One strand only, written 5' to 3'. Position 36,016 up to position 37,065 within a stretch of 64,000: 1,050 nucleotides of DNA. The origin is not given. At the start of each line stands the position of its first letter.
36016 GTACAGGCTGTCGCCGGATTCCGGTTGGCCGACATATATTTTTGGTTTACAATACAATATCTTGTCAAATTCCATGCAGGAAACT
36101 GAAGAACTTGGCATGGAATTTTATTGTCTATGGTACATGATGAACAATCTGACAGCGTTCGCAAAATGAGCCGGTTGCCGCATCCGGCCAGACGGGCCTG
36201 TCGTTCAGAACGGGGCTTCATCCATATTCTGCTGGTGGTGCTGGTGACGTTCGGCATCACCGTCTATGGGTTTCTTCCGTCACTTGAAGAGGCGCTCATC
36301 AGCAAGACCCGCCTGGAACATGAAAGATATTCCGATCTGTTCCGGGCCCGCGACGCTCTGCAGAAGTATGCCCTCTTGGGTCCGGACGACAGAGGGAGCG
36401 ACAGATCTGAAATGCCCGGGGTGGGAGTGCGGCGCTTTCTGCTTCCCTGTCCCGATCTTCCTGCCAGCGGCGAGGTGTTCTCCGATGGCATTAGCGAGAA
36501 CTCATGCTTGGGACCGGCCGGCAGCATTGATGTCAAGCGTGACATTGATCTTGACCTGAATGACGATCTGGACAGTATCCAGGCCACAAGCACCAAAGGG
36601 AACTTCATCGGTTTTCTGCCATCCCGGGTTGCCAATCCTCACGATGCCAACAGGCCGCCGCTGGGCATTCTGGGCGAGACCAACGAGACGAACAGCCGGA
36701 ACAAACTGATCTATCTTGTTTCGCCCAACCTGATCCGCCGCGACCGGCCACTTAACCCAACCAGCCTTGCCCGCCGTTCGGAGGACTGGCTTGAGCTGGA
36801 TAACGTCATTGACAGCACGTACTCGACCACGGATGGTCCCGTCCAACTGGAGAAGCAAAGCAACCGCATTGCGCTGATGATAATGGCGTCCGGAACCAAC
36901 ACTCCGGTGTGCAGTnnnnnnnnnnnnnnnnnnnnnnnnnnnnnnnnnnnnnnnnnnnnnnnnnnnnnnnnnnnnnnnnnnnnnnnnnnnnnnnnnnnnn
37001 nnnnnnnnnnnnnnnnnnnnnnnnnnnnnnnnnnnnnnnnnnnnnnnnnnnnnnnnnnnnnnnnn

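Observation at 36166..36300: The 3093-aa protein has a prepilin-like N-terminus that lacks Glu+5 (GspK/PilX-like cap signature)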

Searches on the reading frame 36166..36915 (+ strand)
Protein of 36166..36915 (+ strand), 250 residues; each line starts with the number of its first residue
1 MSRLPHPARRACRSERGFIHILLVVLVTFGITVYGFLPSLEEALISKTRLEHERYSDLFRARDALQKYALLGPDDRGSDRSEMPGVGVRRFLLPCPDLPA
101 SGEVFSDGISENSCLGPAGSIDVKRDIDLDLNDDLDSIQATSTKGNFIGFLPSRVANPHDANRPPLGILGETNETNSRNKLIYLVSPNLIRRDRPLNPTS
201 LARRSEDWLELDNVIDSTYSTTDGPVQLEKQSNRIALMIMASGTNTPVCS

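Call 20: find_homologous_proteins(query=A2, max_evalue=0.001)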
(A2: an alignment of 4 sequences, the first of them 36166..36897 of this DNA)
Query A2 (4 sequences) (244 aa, profile of the alignment): 102 proteins with E <= 0.001 among 8000 candidates.
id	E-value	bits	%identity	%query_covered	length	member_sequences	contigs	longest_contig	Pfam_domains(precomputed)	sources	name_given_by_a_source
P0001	1.8e-45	173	-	-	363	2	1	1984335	-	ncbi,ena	-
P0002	6.9e-44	168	29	36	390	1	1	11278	-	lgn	-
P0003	5.2e-41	159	56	7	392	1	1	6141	-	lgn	-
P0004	8.6e-41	158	27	50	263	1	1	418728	PF07963.18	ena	-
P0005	1.9e-40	157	31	36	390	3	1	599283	PF07963.18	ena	-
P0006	2.3e-40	156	27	32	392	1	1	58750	-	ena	-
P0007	6.3e-40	155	54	5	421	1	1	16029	-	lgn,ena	-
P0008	1.1e-39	154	27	36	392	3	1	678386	PF07963.18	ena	-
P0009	1.3e-39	154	24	60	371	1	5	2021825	-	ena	-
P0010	1.1e-38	151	22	36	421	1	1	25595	-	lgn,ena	-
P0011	5.7e-38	149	54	5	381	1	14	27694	-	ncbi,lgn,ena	-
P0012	6.5e-38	148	54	5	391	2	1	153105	-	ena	-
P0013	1.1e-37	148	35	18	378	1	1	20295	-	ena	-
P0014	1.1e-36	144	33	18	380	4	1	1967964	-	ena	-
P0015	2.0e-35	140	30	41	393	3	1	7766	-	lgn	-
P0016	3.5e-35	140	25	41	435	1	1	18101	PF07963.18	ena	-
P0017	4.0e-35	139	24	57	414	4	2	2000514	PF07963.18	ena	-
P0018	2.2e-34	137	24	47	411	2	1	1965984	PF07963.18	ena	-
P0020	1.7e-24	105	25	74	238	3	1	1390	PF07963.18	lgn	-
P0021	6.6e-24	103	28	39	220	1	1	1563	PF07963.18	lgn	-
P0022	2.1e-23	101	32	37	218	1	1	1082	PF07963.18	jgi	jgi:prepilin-type N-terminal cleavage/methylation domain-containing protein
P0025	6.7e-23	99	29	37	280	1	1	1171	PF07963.18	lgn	-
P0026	1.2e-22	99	34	35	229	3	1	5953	PF07963.18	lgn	-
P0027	1.3e-22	98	33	37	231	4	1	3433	PF07963.18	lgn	-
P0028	1.7e-22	98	29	37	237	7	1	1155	PF07963.18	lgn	-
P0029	1.9e-22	98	29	37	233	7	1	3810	PF07963.18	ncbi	-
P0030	2.0e-22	98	34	34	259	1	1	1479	PF07963.18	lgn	-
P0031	3.7e-22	97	29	42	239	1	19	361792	PF07963.18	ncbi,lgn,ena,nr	ncbi:MAG TPA: type II secretion system protein [Thiobacillaceae bacterium]|nr:type II secretion syst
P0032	3.9e-22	97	35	34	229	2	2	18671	PF07963.18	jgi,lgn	jgi:prepilin-type N-terminal cleavage/methylation domain-containing protein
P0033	8.8e-22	96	29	44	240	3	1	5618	PF07963.18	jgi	jgi:prepilin-type N-terminal cleavage/methylation domain-containing protein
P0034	1.0e-21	96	27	36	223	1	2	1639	PF07963.18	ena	-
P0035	1.2e-21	95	29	39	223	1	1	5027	PF07963.18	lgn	-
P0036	1.4e-21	95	28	35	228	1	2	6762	PF07963.18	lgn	-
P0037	2.1e-21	95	28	35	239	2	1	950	PF07963.18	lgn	-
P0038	4.1e-21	94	27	48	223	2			PF07963.18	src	-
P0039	4.9e-21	93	27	44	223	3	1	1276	PF07963.18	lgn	-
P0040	2.5e-20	91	28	39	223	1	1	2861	PF07963.18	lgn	-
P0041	6.1e-20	90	-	-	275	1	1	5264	PF07963.18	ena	-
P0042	7.3e-20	90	31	35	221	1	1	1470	PF07963.18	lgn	-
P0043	1.6e-19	88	33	35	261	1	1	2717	PF07963.18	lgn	-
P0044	1.8e-19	88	33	36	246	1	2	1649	PF07963.18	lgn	-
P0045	2.5e-19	88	34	35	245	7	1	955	PF07963.18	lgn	-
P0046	2.6e-19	88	30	45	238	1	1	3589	PF07963.18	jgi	jgi:prepilin-type N-terminal cleavage/methylation domain-containing protein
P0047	1.1e-18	86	43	12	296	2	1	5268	PF07963.18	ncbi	ncbi:MAG: type II secretion system protein [Gammaproteobacteria bacterium]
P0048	4.0e-18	84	27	42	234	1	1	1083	PF07963.18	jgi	jgi:prepilin-type N-terminal cleavage/methylation domain-containing protein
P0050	7.2e-18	83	26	34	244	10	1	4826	PF07963.18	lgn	-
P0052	1.9e-17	82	-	-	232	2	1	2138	PF07963.18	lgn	-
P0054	2.1e-17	82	26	36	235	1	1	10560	PF07963.18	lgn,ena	-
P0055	3.0e-17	81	28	42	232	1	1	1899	PF07963.18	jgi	jgi:prepilin-type N-terminal cleavage/methylation domain-containing protein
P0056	4.3e-17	80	-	-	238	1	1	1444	PF07963.18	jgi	jgi:prepilin-type N-terminal cleavage/methylation domain-containing protein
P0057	1.1e-16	79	30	41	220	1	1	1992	PF07963.18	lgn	-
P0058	2.6e-16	78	-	-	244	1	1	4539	PF07963.18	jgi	jgi:prepilin-type N-terminal cleavage/methylation domain-containing protein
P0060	4.4e-16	77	-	-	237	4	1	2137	PF07963.18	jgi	jgi:prepilin-type N-terminal cleavage/methylation domain-containing protein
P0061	9.2e-16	76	28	40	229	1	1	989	PF07963.18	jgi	jgi:prepilin-type N-terminal cleavage/methylation domain-containing protein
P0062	2.1e-15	75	25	37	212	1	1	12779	PF07963.18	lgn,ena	-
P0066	3.4e-14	71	39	7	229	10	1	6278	PF07963.18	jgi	-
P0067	6.6e-14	70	-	-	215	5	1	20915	PF07963.18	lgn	-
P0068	4.4e-13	67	28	36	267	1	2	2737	PF07963.18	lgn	-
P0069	9.7e-13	66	29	37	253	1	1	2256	PF07963.18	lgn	-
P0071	1.2e-12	66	30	46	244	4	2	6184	PF07963.18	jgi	jgi:prepilin-type N-terminal cleavage/methylation domain-containing protein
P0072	2.5e-12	65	48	10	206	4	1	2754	PF07963.18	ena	-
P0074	4.3e-12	64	30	45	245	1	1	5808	PF07963.18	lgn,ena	-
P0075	1.6e-11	62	36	29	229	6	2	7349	PF07963.18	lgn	-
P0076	2.2e-11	62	27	18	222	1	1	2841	PF07963.18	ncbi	-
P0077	2.9e-11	61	28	40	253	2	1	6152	PF07963.18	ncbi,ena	-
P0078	1.9e-10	59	34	36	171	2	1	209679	PF07963.18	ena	-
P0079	4.0e-10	58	27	45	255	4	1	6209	PF07963.18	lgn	-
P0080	4.4e-10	58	27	39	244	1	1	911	PF07963.18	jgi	-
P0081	6.5e-10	57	28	41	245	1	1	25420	PF07963.18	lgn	-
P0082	6.8e-10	57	27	44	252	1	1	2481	PF07963.18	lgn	-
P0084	1.8e-9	56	34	35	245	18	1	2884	PF07963.18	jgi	jgi:prepilin-type N-terminal cleavage/methylation domain-containing protein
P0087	2.1e-8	52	25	36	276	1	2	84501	PF07963.18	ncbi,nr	ncbi:MAG: prepilin-type N-terminal cleavage/methylation domain-containing protein [Sulfuritalea sp.]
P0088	1.4e-7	49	-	-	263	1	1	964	PF07963.18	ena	-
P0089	3.8e-7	48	-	-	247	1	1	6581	PF07963.18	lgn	-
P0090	2.0e-6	46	21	37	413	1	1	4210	PF07963.18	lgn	-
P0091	4.7e-6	44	29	36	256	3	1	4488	PF07963.18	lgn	-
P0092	8.8e-6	44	30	36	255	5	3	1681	PF07963.18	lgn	-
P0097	4.2e-5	41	37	20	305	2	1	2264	-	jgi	jgi:type II secretory pathway pseudopilin PulG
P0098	5.1e-5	41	32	21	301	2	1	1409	PF07963.18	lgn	-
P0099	1.2e-4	40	-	-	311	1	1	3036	PF07963.18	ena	-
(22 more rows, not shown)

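Call 22: find_encoding_contigs(protein=P0001, flank=10000, max_places=3)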
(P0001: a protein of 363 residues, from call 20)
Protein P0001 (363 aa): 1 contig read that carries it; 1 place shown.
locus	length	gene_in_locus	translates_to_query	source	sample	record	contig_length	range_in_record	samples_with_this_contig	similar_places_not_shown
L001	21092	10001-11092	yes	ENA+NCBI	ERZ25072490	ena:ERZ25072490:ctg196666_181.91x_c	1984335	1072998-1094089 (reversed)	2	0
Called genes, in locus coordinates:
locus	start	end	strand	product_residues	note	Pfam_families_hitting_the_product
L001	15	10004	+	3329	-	-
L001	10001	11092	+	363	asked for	-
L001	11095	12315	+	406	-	PF07963:N_methyl (weak)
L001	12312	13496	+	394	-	-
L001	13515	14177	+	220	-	PF00730:HhH-GPD, PF00633:HHH, PF10576:EndIII_4Fe-2S (weak)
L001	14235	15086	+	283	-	PF04542:Sigma70_r2, PF04545:Sigma70_r4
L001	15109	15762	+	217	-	PF00300:His_Phos_1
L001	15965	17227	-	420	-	PF04413:Glycos_transf_N, PF00534:Glycos_transf_1 (faint)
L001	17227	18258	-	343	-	-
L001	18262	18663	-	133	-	PF01042:Ribonuc_L-PSP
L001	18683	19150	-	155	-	PF03692:CxxCxxCC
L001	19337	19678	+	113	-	PF14595:Thioredoxin_9 (weak), PF00085:Thioredoxin, PF13098:Thioredoxin_2 (weak), PF13905:Thioredoxin_8 (faint)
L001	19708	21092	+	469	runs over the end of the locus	PF07498:Rho_N, PF07497:Rho_RNA_bind, PF00006:ATP-synt_ab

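Call 23: find_encoding_contigs(protein=P0017, flank=10000, max_places=3)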
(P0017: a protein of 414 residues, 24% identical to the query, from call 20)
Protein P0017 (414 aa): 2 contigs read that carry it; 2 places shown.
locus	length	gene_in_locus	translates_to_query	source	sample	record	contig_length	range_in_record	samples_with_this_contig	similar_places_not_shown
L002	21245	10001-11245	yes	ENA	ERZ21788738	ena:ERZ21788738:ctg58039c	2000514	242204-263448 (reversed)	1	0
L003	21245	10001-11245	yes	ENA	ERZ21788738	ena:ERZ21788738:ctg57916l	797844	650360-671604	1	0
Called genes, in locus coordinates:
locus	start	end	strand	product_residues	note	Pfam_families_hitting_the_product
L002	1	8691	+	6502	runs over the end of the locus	-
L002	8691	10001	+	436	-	-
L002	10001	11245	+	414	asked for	PF07963:N_methyl (faint)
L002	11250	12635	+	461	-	-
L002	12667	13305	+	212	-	PF00730:HhH-GPD, PF00633:HHH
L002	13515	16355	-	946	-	PF13510:Fer2_4, PF12838:Fer4_7, PF13187:Fer4_9, PF13237:Fer4_10, PF14697:Fer4_21, PF04879:Molybdop_Fe4S4, PF00384:Molybdopterin, PF01568:Molydop_binding, +5 more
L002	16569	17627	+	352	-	PF02574:S-methyl_trans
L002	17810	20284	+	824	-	PF00082:Peptidase_S8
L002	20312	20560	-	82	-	PF05016:ParE_toxin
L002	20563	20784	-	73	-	-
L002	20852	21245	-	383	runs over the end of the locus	PF00438:S-AdoMet_synt_N, PF02772:S-AdoMet_synt_M, PF02773:S-AdoMet_synt_C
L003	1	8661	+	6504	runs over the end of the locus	-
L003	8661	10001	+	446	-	-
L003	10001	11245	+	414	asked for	PF07963:N_methyl (faint)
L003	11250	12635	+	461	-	-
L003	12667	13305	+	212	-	PF00730:HhH-GPD, PF00633:HHH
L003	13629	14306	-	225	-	PF00300:His_Phos_1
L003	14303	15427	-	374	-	PF04542:Sigma70_r2, PF04545:Sigma70_r4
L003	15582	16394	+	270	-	PF00149:Metallophos, PF12850:Metallophos_2 (weak)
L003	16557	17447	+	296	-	PF02826:2-Hacid_dh_C (faint), PF03446:NAD_binding_2, PF14833:NAD_binding_11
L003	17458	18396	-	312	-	PF16881:LIAS_N (weak), PF04055:Radical_SAM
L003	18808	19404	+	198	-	PF00005:ABC_tran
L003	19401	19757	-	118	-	-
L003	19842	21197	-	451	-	-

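Call 32: find_homologous_proteins(query=A4, max_evalue=0.01)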
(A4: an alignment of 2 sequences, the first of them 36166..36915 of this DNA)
Query A4 (2 sequences) (250 aa, profile of the alignment): 1 proteins with E <= 0.01 among 8000 candidates.
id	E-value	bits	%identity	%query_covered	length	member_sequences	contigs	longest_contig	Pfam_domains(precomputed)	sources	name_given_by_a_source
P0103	1.4e-27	115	24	95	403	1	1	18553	-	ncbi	ncbi:MAG: hypothetical protein ACNYPH_08475 [Gammaproteobacteria bacterium WSBS_2016_MAG_OTU1]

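Call 34: find_encoding_contigs(protein=P0103, flank=10000, max_places=3)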
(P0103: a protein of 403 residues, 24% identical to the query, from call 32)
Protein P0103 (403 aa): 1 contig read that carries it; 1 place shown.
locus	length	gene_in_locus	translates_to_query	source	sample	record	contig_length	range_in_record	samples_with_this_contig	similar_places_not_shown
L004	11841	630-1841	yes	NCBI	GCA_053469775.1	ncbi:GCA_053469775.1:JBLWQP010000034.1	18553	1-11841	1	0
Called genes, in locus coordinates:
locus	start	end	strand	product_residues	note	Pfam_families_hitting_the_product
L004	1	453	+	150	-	PF04364:DNA_pol3_chi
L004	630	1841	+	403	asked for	-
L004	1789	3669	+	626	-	-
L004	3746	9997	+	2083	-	-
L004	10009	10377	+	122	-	-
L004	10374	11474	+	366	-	-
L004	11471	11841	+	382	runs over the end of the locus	-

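Call 36: find_related_loci(query=A5, collection=genome_contigs, flank=10000)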
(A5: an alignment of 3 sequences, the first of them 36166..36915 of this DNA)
Query A5 (250 aa) in genome_contigs; peptide patterns used: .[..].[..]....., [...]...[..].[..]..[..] (x = any residue, [..] = any of these).
55 stretches matched a pattern; 3 encode a relative of the query (tblastn E <= 1e-3); 3 distinct loci.
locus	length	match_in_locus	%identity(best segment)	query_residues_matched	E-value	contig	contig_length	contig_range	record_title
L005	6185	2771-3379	32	1-209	2e-17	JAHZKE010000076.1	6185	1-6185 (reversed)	MAG: Proteobacteria bacterium isolate O_S4.2_bin.19 k141_661528, whole genome shotgun sequence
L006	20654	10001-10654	29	10-211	9e-13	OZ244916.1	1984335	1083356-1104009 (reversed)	MAG: Gammaproteobacteria bacterium isolate a14b544d-f177-46ce-88e9-51ceebe1943b genome assembly, chromosome: 1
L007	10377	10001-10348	35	10-111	1e-12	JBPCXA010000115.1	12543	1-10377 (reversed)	MAG: Gammaproteobacteria bacterium isolate MAG_seacave_91 S1Ck127_6886896, whole genome shotgun sequence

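Call 52: find_encoding_contigs(protein=P0031, flank=10000, max_places=2)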
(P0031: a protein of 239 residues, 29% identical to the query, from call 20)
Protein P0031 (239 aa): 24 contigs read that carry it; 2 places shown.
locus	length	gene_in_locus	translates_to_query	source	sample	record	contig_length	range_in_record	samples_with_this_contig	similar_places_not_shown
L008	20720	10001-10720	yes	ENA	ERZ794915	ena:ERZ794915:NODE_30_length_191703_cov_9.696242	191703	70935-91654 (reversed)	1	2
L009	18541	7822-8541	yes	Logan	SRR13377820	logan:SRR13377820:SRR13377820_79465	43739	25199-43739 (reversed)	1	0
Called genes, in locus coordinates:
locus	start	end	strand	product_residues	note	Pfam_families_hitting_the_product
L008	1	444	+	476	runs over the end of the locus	PF00072:Response_reg, PF00158:Sigma54_activat, PF14532:Sigma54_activ_2, PF07728:AAA_5 (weak), PF25601:AAA_lid_14, PF02954:HTH_8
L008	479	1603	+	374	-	PF13191:AAA_16 (weak), PF13401:AAA_22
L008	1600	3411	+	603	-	PF07660:STN, PF07655:Secretin_N_2 (weak), PF00263:Secretin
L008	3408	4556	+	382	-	PF00515:TPR_1 (faint), PF13176:TPR_7 (faint), PF13428:TPR_14 (faint), PF07719:TPR_2 (faint), PF13374:TPR_10 (faint), PF14559:TPR_19 (faint), PF13424:TPR_12 (weak), PF13432:TPR_16 (weak), +1 more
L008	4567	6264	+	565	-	PF05157:MshEN, PF00437:T2SSE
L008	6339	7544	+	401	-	PF28597:T2SSF_N, PF00482:T2SSF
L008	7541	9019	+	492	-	-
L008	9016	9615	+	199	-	-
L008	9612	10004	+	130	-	-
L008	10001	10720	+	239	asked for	PF07963:N_methyl (weak)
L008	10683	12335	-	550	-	PF02518:HATPase_c (weak)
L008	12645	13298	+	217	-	PF07963:N_methyl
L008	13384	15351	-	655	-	PF00999:Na_H_Exchanger, PF02254:TrkA_N, PF02080:TrkA_C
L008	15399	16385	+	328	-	PF13580:SIS_2 (faint), PF01380:SIS, PF00571:CBS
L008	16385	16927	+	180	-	PF00702:Hydrolase, PF13419:HAD_2 (weak), PF08282:Hydrolase_3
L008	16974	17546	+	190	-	PF06835:LptC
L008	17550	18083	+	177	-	PF03968:LptD_N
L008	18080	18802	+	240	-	PF00005:ABC_tran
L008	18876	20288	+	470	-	PF00309:Sigma54_AID, PF04963:Sigma54_CBD, PF04552:Sigma54_DBD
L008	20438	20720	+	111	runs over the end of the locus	PF02482:Ribosomal_S30AE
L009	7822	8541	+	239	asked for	PF07963:N_methyl (weak)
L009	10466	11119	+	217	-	PF07963:N_methyl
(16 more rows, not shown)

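Call 53: find_encoding_contigs(protein=P0087, flank=10000, max_places=2)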
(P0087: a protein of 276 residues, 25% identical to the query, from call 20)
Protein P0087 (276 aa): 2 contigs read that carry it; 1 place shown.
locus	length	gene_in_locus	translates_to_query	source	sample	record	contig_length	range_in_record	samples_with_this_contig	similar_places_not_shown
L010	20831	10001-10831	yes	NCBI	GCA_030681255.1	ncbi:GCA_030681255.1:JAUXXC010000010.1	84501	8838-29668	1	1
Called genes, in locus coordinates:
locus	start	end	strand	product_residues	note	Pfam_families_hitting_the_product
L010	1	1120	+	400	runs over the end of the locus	PF28597:T2SSF_N (faint), PF00482:T2SSF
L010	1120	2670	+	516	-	-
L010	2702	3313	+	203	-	-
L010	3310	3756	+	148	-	-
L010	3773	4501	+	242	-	-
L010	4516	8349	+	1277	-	-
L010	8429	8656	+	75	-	PF04255:DUF433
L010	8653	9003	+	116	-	PF18480:DUF5615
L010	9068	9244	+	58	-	-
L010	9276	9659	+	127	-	PF06296:RelE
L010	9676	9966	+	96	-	PF01381:HTH_3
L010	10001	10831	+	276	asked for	PF07963:N_methyl (weak)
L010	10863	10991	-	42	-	-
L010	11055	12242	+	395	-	PF13173:AAA_14, PF13635:DUF4143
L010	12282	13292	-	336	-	PF00106:adh_short, PF01073:3Beta_HSD, PF01370:Epimerase, PF02719:Polysacc_synt_2, PF04321:RmlD_sub_bind, PF08659:KR, PF13460:NAD_binding_10, PF16363:GDP_Man_Dehyd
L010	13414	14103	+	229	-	PF00834:Ribul_P_3_epim, PF01729:QRPTase_C (faint)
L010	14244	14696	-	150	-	PF13411:MerR_1, PF00376:MerR, PF09278:MerR-DNA-bind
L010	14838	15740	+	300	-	PF00106:adh_short, PF08659:KR, PF03435:Sacchrp_dh_NADP (faint), PF13561:adh_short_C2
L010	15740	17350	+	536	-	PF03255:ACCA (weak), PF01039:Carboxyl_trans, PF03255:ACCA (weak)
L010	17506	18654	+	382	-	PF02771:Acyl-CoA_dh_N, PF02770:Acyl-CoA_dh_M, PF00441:Acyl-CoA_dh_1, PF08028:Acyl-CoA_dh_2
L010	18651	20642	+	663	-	PF00289:Biotin_carb_N, PF02222:ATP-grasp (faint), PF02786:CPSase_L_D2, PF07478:Dala_Dala_lig_C, PF02785:Biotin_carb_C, PF21139:BT_MCC_alpha (weak), PF00364:Biotin_lipoyl, PF25917:BSH_RND, +2 more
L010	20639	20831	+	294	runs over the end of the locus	PF05853:BKACE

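Call 62: search_protein_families(library=pfam, proteins=[P0097], max_evalue=0.1)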
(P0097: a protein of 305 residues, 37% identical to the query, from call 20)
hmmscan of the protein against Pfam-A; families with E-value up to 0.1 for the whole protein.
P0097 (305 aa): 0 families
